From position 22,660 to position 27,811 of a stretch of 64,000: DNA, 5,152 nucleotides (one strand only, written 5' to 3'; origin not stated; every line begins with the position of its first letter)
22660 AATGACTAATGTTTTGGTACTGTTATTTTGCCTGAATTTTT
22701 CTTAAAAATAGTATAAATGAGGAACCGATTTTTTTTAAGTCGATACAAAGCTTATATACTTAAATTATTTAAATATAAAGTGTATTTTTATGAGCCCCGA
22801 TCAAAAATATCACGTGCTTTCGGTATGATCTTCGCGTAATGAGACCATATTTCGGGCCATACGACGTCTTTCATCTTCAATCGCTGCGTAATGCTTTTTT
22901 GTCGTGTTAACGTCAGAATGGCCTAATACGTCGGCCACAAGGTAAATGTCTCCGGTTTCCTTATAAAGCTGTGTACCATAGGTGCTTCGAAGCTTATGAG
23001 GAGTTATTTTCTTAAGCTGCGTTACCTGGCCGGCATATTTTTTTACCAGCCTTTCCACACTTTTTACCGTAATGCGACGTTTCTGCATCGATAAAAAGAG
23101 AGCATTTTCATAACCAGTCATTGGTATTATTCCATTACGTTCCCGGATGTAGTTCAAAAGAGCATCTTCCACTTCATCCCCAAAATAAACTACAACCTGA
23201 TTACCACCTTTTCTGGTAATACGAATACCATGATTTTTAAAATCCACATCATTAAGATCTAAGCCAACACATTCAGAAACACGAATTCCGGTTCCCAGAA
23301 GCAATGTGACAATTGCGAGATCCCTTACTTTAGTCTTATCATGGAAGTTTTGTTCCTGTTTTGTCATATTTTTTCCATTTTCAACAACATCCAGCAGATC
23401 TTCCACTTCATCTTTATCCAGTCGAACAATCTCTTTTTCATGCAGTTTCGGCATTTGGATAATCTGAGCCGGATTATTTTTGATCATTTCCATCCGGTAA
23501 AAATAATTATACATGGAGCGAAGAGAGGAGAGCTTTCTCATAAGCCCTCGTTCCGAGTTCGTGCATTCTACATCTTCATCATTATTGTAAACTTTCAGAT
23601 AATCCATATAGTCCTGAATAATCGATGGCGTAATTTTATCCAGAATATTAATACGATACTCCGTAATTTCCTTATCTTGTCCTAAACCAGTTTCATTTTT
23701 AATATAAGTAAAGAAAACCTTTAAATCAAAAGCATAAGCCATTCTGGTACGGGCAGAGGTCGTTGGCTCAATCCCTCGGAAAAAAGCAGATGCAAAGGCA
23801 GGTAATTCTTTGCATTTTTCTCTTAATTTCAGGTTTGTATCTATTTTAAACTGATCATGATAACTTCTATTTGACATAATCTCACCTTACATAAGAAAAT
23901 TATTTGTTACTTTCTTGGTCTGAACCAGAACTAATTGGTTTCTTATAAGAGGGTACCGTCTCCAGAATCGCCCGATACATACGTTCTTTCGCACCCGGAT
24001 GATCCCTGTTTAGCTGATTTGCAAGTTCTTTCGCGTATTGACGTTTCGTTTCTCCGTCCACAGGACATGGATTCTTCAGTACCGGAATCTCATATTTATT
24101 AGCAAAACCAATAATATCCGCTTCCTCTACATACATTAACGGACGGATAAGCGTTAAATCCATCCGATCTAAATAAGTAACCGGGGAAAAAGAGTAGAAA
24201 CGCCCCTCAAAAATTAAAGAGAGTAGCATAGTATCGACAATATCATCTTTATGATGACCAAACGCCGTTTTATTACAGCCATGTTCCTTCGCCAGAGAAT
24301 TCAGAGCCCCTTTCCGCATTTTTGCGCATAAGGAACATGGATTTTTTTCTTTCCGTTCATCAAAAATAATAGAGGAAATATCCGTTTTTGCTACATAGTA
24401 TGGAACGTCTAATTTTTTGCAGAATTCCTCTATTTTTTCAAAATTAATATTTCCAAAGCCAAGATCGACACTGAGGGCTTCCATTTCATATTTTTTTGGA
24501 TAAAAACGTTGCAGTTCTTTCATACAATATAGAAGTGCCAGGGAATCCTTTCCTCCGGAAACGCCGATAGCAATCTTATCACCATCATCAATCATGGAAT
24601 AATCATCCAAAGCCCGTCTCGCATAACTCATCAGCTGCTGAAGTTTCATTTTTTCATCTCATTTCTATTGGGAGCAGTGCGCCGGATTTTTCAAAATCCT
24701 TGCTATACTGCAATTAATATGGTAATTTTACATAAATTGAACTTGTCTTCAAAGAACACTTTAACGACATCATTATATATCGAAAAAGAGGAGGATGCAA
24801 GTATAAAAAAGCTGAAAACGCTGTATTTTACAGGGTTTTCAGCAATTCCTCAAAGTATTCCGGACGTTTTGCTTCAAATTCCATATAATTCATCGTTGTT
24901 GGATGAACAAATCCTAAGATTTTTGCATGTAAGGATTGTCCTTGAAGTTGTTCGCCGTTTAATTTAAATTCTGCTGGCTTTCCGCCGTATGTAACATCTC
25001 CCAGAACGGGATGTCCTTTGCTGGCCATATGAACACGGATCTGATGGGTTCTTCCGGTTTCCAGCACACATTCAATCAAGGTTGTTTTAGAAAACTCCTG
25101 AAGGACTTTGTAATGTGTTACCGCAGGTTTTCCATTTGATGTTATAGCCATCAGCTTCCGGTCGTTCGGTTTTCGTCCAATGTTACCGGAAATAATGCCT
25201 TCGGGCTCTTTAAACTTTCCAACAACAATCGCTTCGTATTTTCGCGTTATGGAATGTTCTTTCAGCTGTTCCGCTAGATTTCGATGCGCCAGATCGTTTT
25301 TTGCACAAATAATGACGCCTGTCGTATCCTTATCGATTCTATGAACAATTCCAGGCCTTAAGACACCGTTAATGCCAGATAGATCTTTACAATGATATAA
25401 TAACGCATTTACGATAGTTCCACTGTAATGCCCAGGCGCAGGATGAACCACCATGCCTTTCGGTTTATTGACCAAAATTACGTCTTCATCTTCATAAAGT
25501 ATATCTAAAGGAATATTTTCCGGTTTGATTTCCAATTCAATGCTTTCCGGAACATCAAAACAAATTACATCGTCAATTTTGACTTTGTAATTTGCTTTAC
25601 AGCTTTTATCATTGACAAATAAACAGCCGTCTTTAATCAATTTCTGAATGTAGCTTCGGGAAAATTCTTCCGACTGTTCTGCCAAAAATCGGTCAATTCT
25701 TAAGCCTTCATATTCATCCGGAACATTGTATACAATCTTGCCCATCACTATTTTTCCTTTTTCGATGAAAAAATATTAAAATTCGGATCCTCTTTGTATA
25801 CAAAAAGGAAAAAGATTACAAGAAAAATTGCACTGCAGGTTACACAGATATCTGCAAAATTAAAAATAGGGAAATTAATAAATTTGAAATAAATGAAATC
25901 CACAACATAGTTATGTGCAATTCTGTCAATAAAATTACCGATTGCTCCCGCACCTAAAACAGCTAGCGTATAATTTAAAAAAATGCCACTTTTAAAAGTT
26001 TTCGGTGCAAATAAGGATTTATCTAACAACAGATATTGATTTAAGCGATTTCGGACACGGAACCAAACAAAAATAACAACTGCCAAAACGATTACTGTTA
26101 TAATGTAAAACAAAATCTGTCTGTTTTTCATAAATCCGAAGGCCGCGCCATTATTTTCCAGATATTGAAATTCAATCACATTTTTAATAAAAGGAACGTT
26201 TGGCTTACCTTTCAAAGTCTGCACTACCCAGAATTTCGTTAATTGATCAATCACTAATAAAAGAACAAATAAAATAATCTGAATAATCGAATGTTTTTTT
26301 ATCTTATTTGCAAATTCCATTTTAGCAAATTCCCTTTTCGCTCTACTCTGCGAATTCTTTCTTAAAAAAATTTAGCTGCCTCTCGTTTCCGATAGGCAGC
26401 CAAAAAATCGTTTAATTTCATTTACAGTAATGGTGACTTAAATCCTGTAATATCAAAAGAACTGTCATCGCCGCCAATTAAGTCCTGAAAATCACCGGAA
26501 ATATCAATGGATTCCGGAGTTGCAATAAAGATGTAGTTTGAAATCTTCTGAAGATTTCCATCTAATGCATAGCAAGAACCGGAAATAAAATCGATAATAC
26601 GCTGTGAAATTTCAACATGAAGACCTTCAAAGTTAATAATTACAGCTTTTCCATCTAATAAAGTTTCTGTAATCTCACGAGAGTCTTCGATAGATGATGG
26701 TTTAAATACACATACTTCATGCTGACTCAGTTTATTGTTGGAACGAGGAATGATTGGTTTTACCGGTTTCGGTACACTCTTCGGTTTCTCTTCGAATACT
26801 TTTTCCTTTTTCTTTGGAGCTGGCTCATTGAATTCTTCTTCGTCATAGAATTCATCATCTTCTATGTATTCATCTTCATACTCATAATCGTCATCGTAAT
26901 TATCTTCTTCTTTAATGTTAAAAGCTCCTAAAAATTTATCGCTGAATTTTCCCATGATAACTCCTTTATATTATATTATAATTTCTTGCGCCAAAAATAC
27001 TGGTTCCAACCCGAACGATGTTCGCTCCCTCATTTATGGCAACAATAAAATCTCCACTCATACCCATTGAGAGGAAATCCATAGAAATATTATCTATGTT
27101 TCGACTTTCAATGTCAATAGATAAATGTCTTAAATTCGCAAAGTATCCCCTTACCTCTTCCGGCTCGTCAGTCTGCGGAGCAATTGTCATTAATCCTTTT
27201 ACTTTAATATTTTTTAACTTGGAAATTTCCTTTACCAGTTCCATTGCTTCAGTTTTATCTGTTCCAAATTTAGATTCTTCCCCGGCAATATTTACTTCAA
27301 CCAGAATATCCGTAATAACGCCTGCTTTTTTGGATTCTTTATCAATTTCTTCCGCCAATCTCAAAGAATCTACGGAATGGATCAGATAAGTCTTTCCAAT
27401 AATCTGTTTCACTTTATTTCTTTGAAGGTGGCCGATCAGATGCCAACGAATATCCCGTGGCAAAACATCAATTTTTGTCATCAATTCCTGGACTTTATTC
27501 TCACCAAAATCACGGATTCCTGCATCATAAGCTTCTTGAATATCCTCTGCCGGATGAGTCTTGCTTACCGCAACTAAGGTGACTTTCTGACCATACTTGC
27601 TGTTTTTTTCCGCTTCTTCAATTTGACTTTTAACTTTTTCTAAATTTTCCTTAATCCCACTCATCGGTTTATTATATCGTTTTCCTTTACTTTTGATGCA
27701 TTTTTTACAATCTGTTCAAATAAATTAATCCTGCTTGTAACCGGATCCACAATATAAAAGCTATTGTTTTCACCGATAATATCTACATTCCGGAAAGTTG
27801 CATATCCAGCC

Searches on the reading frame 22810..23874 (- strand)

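Call 8: search_protein_families(library=pfam, proteins=[window:22810-23874:-], max_evalue=0.00001)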
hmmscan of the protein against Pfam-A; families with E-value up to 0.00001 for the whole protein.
window:22810-23874:- (354 aa): 2 families
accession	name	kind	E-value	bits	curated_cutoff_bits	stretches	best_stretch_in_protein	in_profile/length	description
PF00589.27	Phage_integrase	-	4.6e-34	118.1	27.1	1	151-335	2-171/172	Phage integrase family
PF13102.12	Phage_int_SAM_5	-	4.2e-06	27.5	22.3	0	78-136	43-93/98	Phage integrase SAM-like domain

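Call 49: search_protein_families(library=ncbifam, proteins=[window:22810-23874:-], max_evalue=0.01)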
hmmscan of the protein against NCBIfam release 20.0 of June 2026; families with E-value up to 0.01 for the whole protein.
window:22810-23874:- (354 aa): 14 families
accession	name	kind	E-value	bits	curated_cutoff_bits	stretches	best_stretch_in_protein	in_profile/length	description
NF003462.0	PRK05084.1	equivalog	1.7e-57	194.8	267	1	14-344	7-356/360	tyrosine recombinase XerS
TIGR02224.1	recomb_XerC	equivalog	7.6e-51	173.2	335.15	1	37-335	11-280/295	tyrosine recombinase XerC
NF040815.2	recomb_XerA_Arch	equivalog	7.9e-51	173.1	220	1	39-337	12-259/263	site-specific tyrosine recombinase/integron integrase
TIGR02225.1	recomb_XerD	equivalog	9.3e-47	159.7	329.6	1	36-335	10-277/290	site-specific tyrosine recombinase XerD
NF001399.0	PRK00283.1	subfamily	2.8e-43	148.3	279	1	36-337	19-288/300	tyrosine recombinase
NF002331.0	PRK01287.1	subfamily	6.5e-26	91.1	371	1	78-326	69-307/365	site-specific tyrosine recombinase XerC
TIGR02249.1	integrase_gron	subfamily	4.1e-19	69.1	265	2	263-326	232-295/315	integron integrase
NF007371.0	PRK09871.1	subfamily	2.6e-12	46.7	222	1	178-330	21-173/198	tyrosine-type DNA invertase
NF011946.0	PRK15417.1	equivalog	6.5e-12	45.3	435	2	271-327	255-311/337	integron integrase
NF007370.0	PRK09870.1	subfamily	6.6e-09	35.7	221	1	182-331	31-178/200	tyrosine-type DNA invertase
NF040693.1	recomb_GmtY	equivalog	7.7e-07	28.7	340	1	139-214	180-249/441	gamma-mobile-trio recombinase GmtY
NF002685.0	PRK02436.1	equivalog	9e-06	25.7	178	1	166-329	94-244/245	site-specific tyrosine recombinase XerD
NF041502.1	integrase_1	equivalog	6e-05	21.9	350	1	257-339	286-368/484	site-specific integrase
NF003560.1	PRK05244.1-1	equivalog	0.0009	19.1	90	1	143-184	98-141/156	Der GTPase-activating protein YihI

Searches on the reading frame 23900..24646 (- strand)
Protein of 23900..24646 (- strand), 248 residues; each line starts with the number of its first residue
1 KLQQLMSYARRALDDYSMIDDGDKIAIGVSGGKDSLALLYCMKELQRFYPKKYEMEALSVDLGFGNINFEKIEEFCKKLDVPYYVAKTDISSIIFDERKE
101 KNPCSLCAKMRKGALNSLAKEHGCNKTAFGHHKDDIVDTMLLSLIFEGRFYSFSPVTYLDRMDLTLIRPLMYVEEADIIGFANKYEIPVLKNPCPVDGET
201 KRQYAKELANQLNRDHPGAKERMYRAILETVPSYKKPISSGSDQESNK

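Call 8: search_protein_families(library=pfam, proteins=[window:23900-24646:-], max_evalue=0.00001)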
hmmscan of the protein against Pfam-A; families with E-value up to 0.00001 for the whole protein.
window:23900-24646:- (248 aa): 1 family
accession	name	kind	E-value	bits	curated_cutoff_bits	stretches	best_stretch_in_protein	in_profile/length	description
PF01171.26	ATP_bind_3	-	1.3e-18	67.8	27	1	24-191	1-165/182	PP-loop family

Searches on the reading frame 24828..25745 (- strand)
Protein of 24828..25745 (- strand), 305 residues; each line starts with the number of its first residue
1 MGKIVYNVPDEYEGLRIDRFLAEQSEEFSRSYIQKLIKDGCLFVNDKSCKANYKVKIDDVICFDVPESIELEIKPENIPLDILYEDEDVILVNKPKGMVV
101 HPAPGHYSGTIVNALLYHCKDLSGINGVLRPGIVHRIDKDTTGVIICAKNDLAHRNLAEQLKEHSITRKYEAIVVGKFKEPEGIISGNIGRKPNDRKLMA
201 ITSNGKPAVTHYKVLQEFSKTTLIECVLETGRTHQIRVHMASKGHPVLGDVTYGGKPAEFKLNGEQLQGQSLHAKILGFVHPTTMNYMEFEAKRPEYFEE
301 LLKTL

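Call 8: search_protein_families(library=pfam, proteins=[window:24828-25745:-], max_evalue=0.00001)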
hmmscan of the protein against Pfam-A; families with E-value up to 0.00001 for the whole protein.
window:24828-25745:- (305 aa): 2 families
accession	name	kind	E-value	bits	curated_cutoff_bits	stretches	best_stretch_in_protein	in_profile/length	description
PF00849.27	PseudoU_synth_2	-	1.2e-36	126.7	26.8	1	88-242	1-152/152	RNA pseudouridylate synthase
PF01479.30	S4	-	2.3e-09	37.3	22.8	1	16-61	2-48/48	S4 domain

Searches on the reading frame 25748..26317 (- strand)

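Call 8: search_protein_families(library=pfam, proteins=[window:25748-26317:-], max_evalue=0.00001)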
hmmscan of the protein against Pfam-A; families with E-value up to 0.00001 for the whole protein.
window:25748-26317:- (189 aa): 1 family
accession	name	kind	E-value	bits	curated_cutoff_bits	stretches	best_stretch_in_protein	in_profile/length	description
PF01252.23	Peptidase_A8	-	2.1e-36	125.7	25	1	17-172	2-142/142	Signal peptidase (SPase) II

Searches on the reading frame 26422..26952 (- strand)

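Call 8: search_protein_families(library=pfam, proteins=[window:26422-26952:-], max_evalue=0.00001)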
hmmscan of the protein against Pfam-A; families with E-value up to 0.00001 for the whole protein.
window:26422-26952:- (176 aa): 1 family
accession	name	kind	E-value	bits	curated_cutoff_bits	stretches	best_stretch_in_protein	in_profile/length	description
PF04472.17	SepF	-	2.6e-27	95.3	27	1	80-151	1-72/72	Cell division protein SepF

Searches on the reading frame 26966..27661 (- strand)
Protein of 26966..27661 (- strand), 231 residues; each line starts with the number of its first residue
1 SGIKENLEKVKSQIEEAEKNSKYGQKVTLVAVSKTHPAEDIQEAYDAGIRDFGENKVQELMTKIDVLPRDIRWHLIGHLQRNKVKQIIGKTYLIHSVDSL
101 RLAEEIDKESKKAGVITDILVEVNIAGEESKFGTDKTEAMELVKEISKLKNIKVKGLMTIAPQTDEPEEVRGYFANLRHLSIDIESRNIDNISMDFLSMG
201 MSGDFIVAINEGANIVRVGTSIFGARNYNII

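Call 8: search_protein_families(library=pfam, proteins=[window:26966-27661:-], max_evalue=0.00001)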
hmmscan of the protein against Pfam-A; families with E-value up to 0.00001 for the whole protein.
window:26966-27661:- (231 aa): 1 family
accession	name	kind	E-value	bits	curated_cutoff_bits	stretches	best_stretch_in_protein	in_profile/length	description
PF01168.26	Ala_racemase_N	-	3.4e-24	86.2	24.1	1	6-226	2-219/220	Alanine racemase, N-terminal domain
